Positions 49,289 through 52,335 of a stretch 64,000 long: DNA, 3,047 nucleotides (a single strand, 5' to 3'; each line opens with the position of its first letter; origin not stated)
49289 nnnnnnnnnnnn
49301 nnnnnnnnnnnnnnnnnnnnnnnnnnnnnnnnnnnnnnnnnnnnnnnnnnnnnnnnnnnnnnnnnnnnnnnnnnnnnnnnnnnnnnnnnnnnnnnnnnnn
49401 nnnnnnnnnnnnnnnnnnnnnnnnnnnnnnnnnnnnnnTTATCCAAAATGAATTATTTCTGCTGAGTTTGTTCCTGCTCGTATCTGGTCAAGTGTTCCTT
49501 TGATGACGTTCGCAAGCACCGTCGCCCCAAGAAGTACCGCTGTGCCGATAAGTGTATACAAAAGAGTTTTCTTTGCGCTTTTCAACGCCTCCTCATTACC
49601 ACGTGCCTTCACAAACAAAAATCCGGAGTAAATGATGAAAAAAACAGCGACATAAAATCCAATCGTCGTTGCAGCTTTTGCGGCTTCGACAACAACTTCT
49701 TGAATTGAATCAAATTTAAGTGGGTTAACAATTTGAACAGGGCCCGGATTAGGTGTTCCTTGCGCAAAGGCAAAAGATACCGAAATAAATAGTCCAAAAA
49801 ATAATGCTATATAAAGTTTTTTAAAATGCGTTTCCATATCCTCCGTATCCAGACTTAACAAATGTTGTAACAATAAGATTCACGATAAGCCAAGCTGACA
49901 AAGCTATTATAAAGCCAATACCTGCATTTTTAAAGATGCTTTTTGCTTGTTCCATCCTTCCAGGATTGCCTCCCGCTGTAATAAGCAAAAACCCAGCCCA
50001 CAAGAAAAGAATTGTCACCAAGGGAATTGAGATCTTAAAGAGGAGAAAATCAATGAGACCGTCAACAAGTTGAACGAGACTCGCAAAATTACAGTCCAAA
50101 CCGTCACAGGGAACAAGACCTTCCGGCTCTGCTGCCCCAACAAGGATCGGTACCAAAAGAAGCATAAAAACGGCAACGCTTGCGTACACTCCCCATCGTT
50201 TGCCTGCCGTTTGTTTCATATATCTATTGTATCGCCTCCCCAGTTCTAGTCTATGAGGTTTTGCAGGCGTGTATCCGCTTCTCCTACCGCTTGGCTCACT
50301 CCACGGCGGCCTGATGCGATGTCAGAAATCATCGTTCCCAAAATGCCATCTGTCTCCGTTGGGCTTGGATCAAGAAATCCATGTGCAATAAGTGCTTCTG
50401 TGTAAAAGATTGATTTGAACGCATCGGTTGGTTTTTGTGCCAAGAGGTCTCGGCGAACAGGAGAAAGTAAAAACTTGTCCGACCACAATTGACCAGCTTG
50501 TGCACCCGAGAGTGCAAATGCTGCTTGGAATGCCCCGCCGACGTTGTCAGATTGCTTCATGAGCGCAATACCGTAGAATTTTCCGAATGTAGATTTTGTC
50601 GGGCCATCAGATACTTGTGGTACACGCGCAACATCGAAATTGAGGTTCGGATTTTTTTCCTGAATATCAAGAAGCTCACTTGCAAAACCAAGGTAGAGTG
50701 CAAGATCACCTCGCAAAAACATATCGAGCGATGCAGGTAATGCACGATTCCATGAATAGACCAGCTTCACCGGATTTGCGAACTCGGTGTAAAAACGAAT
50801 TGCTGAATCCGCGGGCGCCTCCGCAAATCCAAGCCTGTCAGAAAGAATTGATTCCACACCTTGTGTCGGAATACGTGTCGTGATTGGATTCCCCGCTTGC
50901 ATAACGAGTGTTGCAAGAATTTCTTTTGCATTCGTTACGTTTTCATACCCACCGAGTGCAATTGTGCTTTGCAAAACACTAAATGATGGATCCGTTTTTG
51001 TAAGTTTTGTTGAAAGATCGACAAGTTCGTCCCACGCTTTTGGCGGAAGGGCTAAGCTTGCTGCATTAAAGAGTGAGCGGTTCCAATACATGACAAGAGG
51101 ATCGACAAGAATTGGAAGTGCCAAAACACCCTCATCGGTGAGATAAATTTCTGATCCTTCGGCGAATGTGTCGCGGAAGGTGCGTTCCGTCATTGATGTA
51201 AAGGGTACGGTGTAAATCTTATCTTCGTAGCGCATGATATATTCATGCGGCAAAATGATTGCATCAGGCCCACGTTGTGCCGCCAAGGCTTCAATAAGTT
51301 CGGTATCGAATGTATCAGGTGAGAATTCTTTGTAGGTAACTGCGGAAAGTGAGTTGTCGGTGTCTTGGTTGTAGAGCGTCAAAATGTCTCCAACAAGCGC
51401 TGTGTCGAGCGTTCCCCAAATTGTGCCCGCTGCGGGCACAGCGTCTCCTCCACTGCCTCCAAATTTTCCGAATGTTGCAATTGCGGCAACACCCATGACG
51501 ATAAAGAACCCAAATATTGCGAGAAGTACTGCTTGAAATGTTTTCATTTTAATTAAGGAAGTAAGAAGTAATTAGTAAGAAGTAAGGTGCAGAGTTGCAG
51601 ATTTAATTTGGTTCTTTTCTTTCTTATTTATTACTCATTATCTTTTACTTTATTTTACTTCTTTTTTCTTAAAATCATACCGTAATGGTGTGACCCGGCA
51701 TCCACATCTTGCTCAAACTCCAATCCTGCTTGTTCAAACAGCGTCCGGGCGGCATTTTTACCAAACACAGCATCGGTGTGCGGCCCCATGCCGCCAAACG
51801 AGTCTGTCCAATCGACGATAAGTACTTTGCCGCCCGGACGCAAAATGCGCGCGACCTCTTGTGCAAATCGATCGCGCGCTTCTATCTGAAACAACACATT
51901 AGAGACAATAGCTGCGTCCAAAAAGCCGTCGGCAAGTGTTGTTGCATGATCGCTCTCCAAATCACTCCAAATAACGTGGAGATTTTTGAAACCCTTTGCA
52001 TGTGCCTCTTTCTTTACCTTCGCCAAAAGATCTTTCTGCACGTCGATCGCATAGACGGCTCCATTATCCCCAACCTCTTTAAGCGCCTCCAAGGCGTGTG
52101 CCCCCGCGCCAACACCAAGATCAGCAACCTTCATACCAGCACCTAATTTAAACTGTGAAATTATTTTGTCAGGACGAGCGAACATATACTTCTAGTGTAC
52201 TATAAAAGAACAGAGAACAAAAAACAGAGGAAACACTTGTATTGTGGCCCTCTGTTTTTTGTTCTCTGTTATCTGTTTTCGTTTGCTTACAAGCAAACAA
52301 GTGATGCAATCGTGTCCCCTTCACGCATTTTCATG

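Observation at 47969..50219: Six tandem paralogous small two-helix membrane proteins with TrbC/VirB2-pilin-like architecture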

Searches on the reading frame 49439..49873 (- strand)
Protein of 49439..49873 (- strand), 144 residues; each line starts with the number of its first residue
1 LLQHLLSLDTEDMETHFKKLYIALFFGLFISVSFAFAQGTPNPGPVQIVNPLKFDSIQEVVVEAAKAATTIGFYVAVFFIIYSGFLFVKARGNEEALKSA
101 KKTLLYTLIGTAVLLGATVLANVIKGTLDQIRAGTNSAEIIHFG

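Call 3: search_protein_families(library=pfam, proteins=[window:49439-49873:-], max_evalue=1)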
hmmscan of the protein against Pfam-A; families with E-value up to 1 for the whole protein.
window:49439-49873:- (144 aa): 9 families
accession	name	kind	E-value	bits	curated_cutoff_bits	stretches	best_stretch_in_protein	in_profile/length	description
PF18895.5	T4SS_pilin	-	8.3e-09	35.8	26.6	1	55-124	3-71/71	Type IV secretion system pilin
PF04956.18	TrbC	-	5.6e-07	30.1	27.9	1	14-123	7-97/98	TrbC/VIRB2 pilin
PF01554.23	MatE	-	0.00062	19.9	24.9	1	53-129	64-140/161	MatE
PF02466.24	Tim17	-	0.019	15.7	32.7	1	21-98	6-81/111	Tim17/Tim22/Tim23/Pmp24 family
PF19607.4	DUF6112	-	0.048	13.9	25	1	65-119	20-75/88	Family of unknown function (DUF6112)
PF11732.13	Thoc2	-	0.13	12.8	27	1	53-82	22-51/76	Transcription- and export-related complex subunit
PF14147.11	Spore_YhaL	-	0.26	11.5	27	1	74-96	6-28/52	Sporulation protein YhaL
PF20563.3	DUF6773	-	0.53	10.6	27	0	9-37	77-105/163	Family of unknown function (DUF6773)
PF07332.16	Phage_holin_3_6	-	0.73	10.3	28.4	1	58-131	24-97/116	Putative Actinobacterial Holin-X, holin superfamily III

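Call 4: search_protein_families(library=ncbifam, proteins=[window:49439-49873:-], max_evalue=1)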
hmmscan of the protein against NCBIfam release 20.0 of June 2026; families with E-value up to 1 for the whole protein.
window:49439-49873:- (144 aa): 1 family
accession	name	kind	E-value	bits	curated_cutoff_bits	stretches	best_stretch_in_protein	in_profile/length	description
NF045849.1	ICE_MMCAP2_0565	equivalog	1.2e-06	28.1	40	1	55-127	7-79/80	Mbov_0395 family pilin-like conjugal transfer protein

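Call 59: search_dna_similar(query=window:49439-49837:-, collection=plasmids, mode=protein, max_evalue=1, max_rows=25)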
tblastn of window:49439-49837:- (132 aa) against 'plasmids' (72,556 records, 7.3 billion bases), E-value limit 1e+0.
Records with a match: 14; places in all: 16; records where one place covers at least 80% of the query: 0.
Best place of each record, by identity: <60% 14.
By first word of the organism name: Bacillus 14.
By predicted mobility (MOB-suite, as given by PLSDB): conjugative 14.
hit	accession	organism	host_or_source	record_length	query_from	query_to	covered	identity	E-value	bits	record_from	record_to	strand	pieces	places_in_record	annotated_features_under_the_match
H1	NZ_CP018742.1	Bacillus cereus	Salad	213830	33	114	62%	29.3%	3e-1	37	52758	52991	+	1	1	TrbC/VirB2 family protein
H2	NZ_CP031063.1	Bacillus sp. AR4-2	cell culture,soil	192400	42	114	55%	31.5%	5e-2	40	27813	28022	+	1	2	TrbC/VirB2 family protein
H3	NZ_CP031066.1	Bacillus sp. SH8-8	cell culture,soil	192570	42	114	55%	31.5%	5e-2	40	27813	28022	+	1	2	TrbC/VirB2 family protein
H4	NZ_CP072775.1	Bacillus cereus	mixed culture,Bee Honey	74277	42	114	55%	31.5%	8e-1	36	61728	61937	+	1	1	TrbC/VirB2 family protein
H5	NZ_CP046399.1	Bacillus sp. A260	single cell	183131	42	114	55%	30.1%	4e-1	37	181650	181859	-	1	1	TrbC/VirB2 family protein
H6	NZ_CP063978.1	Bacillus cereus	Soil in tiger area of zoo,cell culture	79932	42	114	55%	30.1%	4e-1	37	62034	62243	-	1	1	TrbC/VirB2 family protein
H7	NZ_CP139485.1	Bacillus sp. RA(2023)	mixed culture,soil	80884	42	114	55%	30.1%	4e-1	37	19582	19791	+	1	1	TrbC/VirB2 family protein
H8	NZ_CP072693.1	Bacillus thuringiensis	whole organism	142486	42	114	55%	30.1%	4e-1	37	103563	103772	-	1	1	TrbC/VirB2 family protein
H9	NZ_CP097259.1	Bacillus thuringiensis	pure culture,surface soil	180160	42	114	55%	30.1%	9e-1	36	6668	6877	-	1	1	TrbC/VirB2 family protein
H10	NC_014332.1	Bacillus cereus biovar anthracis str. CI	-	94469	42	114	55%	28.8%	4e-1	37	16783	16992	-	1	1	TrbC/VirB2 family protein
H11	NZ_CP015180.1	Bacillus thuringiensis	Bombyx mori,cell culture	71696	42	114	55%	28.8%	8e-1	36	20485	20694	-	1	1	TrbC/VirB2 family protein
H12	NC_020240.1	Bacillus thuringiensis serovar kurstaki str. HD73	-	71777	42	114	55%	28.8%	8e-1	36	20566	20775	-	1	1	TrbC/VirB2 family protein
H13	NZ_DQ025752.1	Bacillus thuringiensis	-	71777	42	114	55%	28.8%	8e-1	36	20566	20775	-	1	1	TrbC/VirB2 family protein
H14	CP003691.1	Bacillus thuringiensis MC28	-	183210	42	114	55%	27.4%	9e-1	36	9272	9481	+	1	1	conjugal transfer protein TrbC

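Call 61: get_annotated_region(hit=H2, flank=9000)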
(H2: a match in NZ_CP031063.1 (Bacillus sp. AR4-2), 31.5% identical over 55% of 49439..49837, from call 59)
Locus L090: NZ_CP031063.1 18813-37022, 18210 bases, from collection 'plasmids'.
description: Bacillus sp. AR4-2 plasmid pl192, complete sequence
organism: Bacillus sp. AR4-2 (NCBI taxid 2217825)
taxonomy: Bacteria; Bacillota; Bacilli; Bacillales; Bacillaceae; Bacillus; Bacillus sp. AR4-2
host: -; source: cell culture,soil; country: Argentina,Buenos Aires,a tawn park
typing (MOB-suite, as given by PLSDB): conjugative; replicon rep_cluster_166; relaxase MOBP; mating-pair formation MPF_T
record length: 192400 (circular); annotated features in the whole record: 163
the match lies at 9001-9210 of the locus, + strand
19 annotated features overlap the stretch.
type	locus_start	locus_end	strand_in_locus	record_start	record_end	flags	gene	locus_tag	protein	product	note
CDS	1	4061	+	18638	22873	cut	-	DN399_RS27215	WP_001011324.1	hypothetical protein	-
CDS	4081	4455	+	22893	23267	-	-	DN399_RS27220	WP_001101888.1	hypothetical protein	-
CDS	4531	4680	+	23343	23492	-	-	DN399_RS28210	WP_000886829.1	hypothetical protein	-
CDS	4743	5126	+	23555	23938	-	-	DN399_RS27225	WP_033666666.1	hypothetical protein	-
CDS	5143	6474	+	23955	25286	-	-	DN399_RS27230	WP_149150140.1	ATPase, T2SS/T4P/T4SS family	-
CDS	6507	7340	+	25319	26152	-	-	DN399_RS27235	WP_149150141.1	hypothetical protein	-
CDS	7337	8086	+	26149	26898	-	-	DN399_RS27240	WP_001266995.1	hypothetical protein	-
CDS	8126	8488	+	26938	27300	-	-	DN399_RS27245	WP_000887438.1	hypothetical protein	-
CDS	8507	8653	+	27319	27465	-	-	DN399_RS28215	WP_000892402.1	hypothetical protein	-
CDS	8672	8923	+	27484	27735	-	-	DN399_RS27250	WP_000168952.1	hypothetical protein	-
CDS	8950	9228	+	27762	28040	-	-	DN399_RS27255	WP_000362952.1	TrbC/VirB2 family protein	-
CDS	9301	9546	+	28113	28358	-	-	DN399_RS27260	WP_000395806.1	hypothetical protein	-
CDS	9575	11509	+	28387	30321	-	-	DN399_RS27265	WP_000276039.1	hypothetical protein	-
CDS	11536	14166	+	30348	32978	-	-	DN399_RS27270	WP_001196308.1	VirD4-like conjugal transfer protein, CD1115 family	-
CDS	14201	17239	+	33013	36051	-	-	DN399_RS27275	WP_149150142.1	pLS20_p028 family conjugation system transmembrane protein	-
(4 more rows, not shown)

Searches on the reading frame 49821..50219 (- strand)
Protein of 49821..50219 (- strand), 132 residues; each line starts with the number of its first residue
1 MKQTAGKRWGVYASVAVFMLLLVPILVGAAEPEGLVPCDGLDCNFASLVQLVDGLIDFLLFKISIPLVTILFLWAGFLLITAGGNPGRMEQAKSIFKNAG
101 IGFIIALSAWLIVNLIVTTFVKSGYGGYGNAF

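Call 3: search_protein_families(library=pfam, proteins=[window:49821-50219:-], max_evalue=1)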
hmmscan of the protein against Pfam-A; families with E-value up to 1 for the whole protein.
window:49821-50219:- (132 aa): 2 families
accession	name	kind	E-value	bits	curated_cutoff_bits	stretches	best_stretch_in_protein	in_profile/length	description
PF18895.5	T4SS_pilin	-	1.8e-14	54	26.6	2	60-116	16-71/71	Type IV secretion system pilin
PF04956.18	TrbC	-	0.0047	17.5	27.9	1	7-115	10-97/98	TrbC/VIRB2 pilin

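Call 4: search_protein_families(library=ncbifam, proteins=[window:49821-50219:-], max_evalue=1)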
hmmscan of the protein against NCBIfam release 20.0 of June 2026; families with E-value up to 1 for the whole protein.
window:49821-50219:- (132 aa): 1 family
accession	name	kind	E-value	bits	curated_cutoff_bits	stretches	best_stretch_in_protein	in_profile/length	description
NF045849.1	ICE_MMCAP2_0565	equivalog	2.9e-05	23.7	40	1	69-118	28-78/80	Mbov_0395 family pilin-like conjugal transfer protein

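Call 67: search_protein_families(library=phrogs, proteins=[window:49821-50219:-], max_evalue=0.01)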
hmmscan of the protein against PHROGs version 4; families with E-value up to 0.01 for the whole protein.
window:49821-50219:- (132 aa): 0 families

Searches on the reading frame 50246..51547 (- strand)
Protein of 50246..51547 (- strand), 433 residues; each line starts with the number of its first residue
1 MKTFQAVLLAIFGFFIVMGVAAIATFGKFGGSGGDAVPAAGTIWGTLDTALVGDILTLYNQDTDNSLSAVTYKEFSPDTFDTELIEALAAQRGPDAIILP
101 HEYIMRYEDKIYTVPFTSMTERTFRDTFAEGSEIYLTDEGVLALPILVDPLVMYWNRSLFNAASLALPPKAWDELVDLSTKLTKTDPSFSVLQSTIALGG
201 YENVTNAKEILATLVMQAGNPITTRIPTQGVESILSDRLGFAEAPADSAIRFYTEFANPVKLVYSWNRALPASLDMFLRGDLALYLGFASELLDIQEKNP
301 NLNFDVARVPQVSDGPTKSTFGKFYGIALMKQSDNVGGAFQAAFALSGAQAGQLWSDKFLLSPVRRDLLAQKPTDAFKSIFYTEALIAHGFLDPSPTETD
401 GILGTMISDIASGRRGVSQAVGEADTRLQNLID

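Call 3: search_protein_families(library=pfam, proteins=[window:50246-51547:-], max_evalue=1)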
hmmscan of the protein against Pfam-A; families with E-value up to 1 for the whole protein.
window:50246-51547:- (433 aa): 2 families
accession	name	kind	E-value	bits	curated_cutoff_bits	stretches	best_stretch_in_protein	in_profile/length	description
PF01547.30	SBP_bac_1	-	8.3e-15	56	26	1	70-341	26-295/307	Bacterial extracellular solute-binding protein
PF13416.11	SBP_bac_8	-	3.3e-14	53.8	27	1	59-368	6-265/279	Bacterial extracellular solute-binding protein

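Call 4: search_protein_families(library=ncbifam, proteins=[window:50246-51547:-], max_evalue=1)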
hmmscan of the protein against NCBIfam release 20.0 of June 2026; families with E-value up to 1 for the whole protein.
window:50246-51547:- (433 aa): 4 families
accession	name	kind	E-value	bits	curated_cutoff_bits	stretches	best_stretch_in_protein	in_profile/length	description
NF007011.0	PRK09474.1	equivalog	1.2e-06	27.6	291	1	76-186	65-169/396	maltose/maltodextrin ABC transporter substrate-binding protein MalE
TIGR03850.1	bind_CPR_0540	equivalog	0.00099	17.8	299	1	138-188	148-197/437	carbohydrate ABC transporter substrate-binding protein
NF008211.0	PRK10974.1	equivalog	0.042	12.4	411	1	141-186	138-185/439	sn-glycerol-3-phosphate ABC transporter substrate-binding protein UgpB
NF053763.1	ABCarbgalBndGanS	equivalog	0.16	10.7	700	1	89-186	87-180/420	galactooligosaccharide ABC transporter substrate-binding protein GanS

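Call 21: find_related_loci(query=A2, collection=genome_contigs, flank=10000)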
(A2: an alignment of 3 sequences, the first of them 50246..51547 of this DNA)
Query A2 (433 aa) in genome_contigs; peptide patterns used: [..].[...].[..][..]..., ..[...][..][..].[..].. (x = any residue, [..] = any of these).
600 stretches matched a pattern (row limit reached: there are more); 517 encode a relative of the query (tblastn E <= 1e-3); the best 80 are kept; 80 distinct loci.
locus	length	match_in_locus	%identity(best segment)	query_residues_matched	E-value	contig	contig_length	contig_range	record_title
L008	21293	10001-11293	59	1-433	5e-167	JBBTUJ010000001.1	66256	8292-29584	MAG: Patescibacteria group bacterium isolate H41-bin157_1 H41_bin157_1_000000000001, whole genome shotgun sequence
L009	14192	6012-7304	56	1-431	1e-162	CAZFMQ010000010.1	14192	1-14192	MAG TPA_asm: uncultured Candidatus Saccharibacteria bacterium isolate SRP193661_co2_75 genome assembly, contig: NODE_359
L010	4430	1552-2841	55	1-432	2e-160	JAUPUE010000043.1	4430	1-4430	MAG: Patescibacteria group bacterium isolate erpe_2018_sw_6hr_WHONDRS-SW48-000087_B_bin.85 scaffold_1093067, whole genom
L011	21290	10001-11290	55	1-432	3e-155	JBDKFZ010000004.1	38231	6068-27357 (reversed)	MAG: Candidatus Parcubacteria bacterium isolate farmington_2019_sw_WHONDRS-S19S_0053_B_bin.31 scaffold_1625044, whole ge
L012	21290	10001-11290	55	1-432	2e-153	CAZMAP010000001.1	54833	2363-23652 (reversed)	MAG TPA_asm: uncultured Candidatus Saccharibacteria bacterium isolate SRP286056_co2_598 genome assembly, contig: NODE_62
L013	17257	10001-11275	49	3-431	4e-129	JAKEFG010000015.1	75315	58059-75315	MAG: Candidatus Wolfebacteria bacterium isolate PMV_2.61 PMV_2.61.k101_1523990, whole genome shotgun sequence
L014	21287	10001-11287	46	1-432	1e-125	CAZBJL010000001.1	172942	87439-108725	MAG TPA_asm: uncultured Candidatus Saccharibacteria bacterium isolate SRP278252_co2_184 genome assembly, contig: NODE_95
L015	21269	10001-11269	47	4-432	2e-125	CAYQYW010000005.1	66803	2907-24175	MAG TPA_asm: uncultured Candidatus Saccharibacteria bacterium isolate SRP215229_co1_7 genome assembly, contig: NODE_215_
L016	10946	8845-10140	45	1-433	2e-121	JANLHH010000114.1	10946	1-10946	MAG: Patescibacteria group bacterium isolate P6-12 k99_44913, whole genome shotgun sequence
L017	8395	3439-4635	47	27-432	2e-121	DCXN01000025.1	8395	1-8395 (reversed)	MAG TPA_asm: Patescibacteria group bacterium UBA2135 UBA2135_contig_46157, whole genome shotgun sequence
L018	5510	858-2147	45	1-432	2e-121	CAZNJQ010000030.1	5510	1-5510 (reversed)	MAG TPA_asm: uncultured Candidatus Saccharibacteria bacterium isolate ERP119705_co17_656 genome assembly, contig: NODE_2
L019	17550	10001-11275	45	1-429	3e-121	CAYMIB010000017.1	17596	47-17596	MAG TPA_asm: uncultured Candidatus Saccharibacteria bacterium isolate ERP113451_co3_83 genome assembly, contig: NODE_239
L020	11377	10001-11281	46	1-432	2e-120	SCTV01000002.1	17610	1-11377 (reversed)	MAG: Patescibacteria group bacterium isolate FW305_bin.8 FW305_bin.8-1698, whole genome shotgun sequence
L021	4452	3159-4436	44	1-432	6e-121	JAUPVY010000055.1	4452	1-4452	MAG: Patescibacteria group bacterium isolate erpe_2018_sw_42hr_WHONDRS-SW48-000099_A_bin.74 scaffold_6059, whole genome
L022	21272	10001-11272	44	1-432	1e-119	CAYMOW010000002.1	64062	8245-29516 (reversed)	MAG TPA_asm: uncultured Candidatus Saccharibacteria bacterium isolate SRP329715_co1_140 genome assembly, contig: NODE_50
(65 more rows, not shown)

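Call 55: search_solved_structures(query=A2, max_evalue=0.001)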
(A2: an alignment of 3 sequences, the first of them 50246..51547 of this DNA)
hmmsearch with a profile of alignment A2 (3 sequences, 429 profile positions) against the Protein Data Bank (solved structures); distinct sequences matched with E-value up to 0.001: 446 (the best 60 are shown).
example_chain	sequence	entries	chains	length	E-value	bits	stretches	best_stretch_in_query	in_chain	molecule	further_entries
4qrz_A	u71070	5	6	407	9.2e-13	51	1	37-182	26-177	ABC-TYPE SUGAR TRANSPORTER | ABC transporter, substrate binding protein (Sugar)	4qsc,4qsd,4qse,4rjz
8jbg_B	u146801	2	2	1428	1.9e-12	50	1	38-184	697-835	Neuromedin-K receptor (NK3R-pFastbac1) | NK3R-pFastbac1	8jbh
4r9f_A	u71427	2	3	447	3.6e-12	49.1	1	79-310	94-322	MBP1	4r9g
9vus_A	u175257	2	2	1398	1.3e-11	47.3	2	38-184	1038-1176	Soluble cytochrome b562,2-oxoglutarate receptor 1,Soluble cytochrome b562,2-oxoglutarate r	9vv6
1eu8_A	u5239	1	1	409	5.5e-09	38.6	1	138-180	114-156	TREHALOSE/MALTOSE BINDING PROTEIN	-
9p0x_T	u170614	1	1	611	2.4e-08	36.5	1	4-184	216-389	Tissue factor,Maltose/maltodextrin-binding periplasmic protein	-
6ob5_B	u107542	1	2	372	1.4e-07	33.9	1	48-185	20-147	Maltodextrin-binding protein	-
8art_A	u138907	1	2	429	2.3e-07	33.3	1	28-176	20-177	Putative secreted maltose-binding protein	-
8tnp_C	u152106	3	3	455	2.4e-07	33.2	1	29-184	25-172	Maltose/maltodextrin-binding periplasmic protein,SD40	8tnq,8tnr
8c8f_A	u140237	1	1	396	2.5e-07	33.2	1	18-184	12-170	Maltose/maltodextrin-binding periplasmic protein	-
4gli_A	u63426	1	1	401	3.2e-07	32.8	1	50-184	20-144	Maltose-binding periplasmic protein, Survival motor neuron protein chimera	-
7nbz_A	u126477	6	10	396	4.8e-07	32.2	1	135-181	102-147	Sulfoquinovosyl binding protein | Sulfoquinovosyl glycerol-binding protein SmoF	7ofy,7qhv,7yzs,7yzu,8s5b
7mq6_A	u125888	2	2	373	5.3e-07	32.1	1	50-184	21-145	Maltodextrin-binding protein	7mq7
8w23_A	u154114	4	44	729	6.5e-07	31.8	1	25-184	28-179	Maltose/maltodextrin-binding periplasmic protein,Poly [ADP-ribose] polymerase tankyrase-2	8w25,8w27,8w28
8g8w_C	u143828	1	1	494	1.1e-06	31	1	13-184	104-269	Pro-Macrobody 65, Maltose/maltodextrin-binding periplasmic protein chimera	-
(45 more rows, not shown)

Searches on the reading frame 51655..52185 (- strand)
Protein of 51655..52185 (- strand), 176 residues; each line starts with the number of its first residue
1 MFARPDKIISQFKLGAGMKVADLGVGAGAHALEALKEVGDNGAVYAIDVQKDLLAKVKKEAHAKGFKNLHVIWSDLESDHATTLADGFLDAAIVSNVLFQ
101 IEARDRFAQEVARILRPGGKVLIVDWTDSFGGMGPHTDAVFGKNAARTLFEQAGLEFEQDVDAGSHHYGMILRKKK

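Call 7: search_protein_families(library=pfam, proteins=[window:51655-52185:-], max_evalue=0.001)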
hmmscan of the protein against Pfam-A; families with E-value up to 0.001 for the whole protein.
window:51655-52185:- (176 aa): 10 families
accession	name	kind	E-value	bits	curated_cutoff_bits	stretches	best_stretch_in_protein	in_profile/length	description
PF13847.12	Methyltransf_31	-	5.6e-16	59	27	1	16-127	3-113/145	Methyltransferase domain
PF08241.18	Methyltransf_11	-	3.1e-14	53.8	21.2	1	22-123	2-95/95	Methyltransferase domain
PF13649.12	Methyltransf_25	-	6e-14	52.9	27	1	20-119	1-97/97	Methyltransferase domain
PF01209.24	Ubie_methyltran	-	6.6e-10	39.2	20.1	1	14-126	45-154/233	ubiE/COQ5 methyltransferase family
PF05175.20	MTS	-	2.7e-08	34.1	23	1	13-125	28-140/170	Methyltransferase small domain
PF08242.18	Methyltransf_12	-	1.3e-07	32.7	30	1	22-120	2-97/98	Methyltransferase domain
PF13489.12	Methyltransf_23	-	1e-06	29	27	1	9-157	13-136/164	Methyltransferase domain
PF01135.25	PCMT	-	1.2e-05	25.6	20.3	1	12-76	69-133/210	Protein-L-isoaspartate(D-aspartate) O-methyltransferase (PCMT)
PF02390.23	Methyltransf_4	-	2.2e-05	24.5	24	1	19-76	4-60/173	Putative methyltransferase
PF01728.25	FtsJ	-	0.00017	22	24.1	1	7-63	11-67/181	FtsJ-like methyltransferase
